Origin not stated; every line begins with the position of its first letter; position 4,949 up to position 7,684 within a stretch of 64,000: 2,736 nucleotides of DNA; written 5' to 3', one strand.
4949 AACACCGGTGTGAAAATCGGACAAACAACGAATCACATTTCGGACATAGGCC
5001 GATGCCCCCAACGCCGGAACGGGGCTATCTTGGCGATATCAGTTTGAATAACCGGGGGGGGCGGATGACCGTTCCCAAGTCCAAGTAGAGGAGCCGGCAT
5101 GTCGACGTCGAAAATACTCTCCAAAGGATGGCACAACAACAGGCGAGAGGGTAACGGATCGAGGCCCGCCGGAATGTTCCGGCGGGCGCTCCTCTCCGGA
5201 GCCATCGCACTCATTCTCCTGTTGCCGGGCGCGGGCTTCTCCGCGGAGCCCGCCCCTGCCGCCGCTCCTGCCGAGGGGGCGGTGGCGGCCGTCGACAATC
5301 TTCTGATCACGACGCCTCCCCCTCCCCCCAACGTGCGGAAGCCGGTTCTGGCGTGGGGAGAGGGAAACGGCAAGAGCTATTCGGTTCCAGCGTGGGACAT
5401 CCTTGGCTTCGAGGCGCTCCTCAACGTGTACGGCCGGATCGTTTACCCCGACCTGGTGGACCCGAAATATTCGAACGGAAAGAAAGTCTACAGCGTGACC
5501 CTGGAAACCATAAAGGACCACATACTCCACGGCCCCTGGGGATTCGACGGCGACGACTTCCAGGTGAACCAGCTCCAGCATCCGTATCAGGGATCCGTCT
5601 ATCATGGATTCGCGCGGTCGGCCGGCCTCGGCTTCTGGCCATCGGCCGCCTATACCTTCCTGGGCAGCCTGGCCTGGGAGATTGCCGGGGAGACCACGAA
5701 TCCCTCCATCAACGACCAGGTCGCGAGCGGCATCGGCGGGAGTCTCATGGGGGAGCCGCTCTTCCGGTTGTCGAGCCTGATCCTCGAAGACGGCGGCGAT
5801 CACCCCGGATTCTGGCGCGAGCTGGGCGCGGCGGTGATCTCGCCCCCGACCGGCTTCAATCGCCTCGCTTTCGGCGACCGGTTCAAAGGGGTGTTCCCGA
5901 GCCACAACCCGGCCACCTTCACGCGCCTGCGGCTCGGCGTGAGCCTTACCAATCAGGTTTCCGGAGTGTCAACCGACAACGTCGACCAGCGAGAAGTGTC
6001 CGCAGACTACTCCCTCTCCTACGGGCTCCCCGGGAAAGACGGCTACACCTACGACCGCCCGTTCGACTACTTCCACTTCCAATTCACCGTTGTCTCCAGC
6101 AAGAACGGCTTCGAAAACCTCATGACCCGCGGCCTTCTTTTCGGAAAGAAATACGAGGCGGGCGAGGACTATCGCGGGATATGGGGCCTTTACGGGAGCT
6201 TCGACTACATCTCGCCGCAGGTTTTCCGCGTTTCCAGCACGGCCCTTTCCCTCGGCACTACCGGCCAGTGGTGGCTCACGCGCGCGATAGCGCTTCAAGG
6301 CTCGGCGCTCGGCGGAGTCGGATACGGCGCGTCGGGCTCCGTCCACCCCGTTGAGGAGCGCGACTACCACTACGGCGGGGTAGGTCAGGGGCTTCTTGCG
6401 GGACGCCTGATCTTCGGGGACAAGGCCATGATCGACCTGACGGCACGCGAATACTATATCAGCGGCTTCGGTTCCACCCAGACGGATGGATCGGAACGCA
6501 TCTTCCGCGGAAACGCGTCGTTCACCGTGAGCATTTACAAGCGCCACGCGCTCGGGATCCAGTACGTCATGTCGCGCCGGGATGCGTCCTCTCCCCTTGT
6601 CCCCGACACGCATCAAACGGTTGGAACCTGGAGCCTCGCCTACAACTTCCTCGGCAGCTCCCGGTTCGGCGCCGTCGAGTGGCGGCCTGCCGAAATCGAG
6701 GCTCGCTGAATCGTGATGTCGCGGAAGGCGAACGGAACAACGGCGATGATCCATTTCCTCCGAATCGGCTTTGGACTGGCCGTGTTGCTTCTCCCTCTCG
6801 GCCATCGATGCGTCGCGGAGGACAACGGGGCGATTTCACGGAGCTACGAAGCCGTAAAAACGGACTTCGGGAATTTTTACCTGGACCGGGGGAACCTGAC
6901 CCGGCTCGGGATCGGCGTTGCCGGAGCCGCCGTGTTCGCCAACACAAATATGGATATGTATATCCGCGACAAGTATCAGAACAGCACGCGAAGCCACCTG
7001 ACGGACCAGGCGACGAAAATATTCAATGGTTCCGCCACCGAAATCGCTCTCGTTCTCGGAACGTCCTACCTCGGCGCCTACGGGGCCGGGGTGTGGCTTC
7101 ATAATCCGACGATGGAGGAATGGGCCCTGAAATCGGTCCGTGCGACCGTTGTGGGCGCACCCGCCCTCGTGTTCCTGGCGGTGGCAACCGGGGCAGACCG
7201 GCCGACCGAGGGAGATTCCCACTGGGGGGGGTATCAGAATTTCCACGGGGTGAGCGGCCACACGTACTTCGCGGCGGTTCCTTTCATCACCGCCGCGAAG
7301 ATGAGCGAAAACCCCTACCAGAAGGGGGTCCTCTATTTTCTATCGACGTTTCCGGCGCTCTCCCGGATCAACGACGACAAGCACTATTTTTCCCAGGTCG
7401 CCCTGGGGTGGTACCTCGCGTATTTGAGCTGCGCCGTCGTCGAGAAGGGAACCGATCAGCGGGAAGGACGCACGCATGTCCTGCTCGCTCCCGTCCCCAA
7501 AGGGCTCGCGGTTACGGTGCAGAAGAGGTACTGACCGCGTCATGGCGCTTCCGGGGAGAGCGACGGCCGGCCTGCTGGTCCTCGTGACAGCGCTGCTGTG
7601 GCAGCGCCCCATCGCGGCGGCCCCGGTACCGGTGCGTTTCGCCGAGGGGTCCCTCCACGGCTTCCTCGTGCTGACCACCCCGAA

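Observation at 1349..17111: Six copies of a conserved ~75-170 bp upstream element define a putative stress/envelope regulon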

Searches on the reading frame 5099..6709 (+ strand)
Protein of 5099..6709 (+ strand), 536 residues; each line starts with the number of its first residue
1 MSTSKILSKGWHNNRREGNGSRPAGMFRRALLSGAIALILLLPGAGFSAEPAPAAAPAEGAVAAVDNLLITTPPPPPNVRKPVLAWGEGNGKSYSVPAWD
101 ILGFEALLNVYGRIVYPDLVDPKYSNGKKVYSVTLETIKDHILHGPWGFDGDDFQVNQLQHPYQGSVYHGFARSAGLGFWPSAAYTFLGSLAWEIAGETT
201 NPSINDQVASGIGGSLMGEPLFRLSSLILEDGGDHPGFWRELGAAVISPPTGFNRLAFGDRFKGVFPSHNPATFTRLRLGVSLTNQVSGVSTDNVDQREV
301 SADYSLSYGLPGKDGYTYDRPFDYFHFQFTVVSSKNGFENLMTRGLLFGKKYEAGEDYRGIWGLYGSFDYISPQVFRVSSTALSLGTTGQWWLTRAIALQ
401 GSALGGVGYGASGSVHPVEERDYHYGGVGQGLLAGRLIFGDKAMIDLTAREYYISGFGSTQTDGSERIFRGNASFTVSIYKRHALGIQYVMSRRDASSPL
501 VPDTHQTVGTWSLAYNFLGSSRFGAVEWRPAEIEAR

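Call 11: search_protein_families(library=pfam, proteins=[window:5099-6709:+], max_evalue=0.01)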
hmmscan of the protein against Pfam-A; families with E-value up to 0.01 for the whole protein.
window:5099-6709:+ (536 aa): 1 family
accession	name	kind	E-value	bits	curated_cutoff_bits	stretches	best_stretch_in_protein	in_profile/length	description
PF13084.11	DUF3943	-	1.1e-31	109.3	27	1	147-249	2-107/108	Domain of unknown function (DUF3943)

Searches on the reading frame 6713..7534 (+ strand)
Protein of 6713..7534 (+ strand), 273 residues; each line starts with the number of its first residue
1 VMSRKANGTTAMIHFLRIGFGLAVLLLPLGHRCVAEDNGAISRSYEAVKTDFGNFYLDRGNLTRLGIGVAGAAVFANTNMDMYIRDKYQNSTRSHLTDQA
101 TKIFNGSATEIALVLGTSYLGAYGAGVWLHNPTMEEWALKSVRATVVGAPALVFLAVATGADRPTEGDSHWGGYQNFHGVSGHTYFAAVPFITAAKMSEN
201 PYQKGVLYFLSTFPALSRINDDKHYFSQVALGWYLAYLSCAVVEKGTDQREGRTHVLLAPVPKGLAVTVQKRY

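Call 11: search_protein_families(library=pfam, proteins=[window:6713-7534:+], max_evalue=0.01)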
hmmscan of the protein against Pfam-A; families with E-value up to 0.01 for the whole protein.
window:6713-7534:+ (273 aa): 2 families
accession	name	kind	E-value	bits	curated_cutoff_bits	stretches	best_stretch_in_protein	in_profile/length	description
PF01569.27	PAP2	-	1.3e-08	35.1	27.2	1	171-243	45-121/130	PAP2 superfamily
PF14360.12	PAP2_C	-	5.4e-05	24.1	27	1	180-241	7-70/74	PAP2 superfamily C-terminal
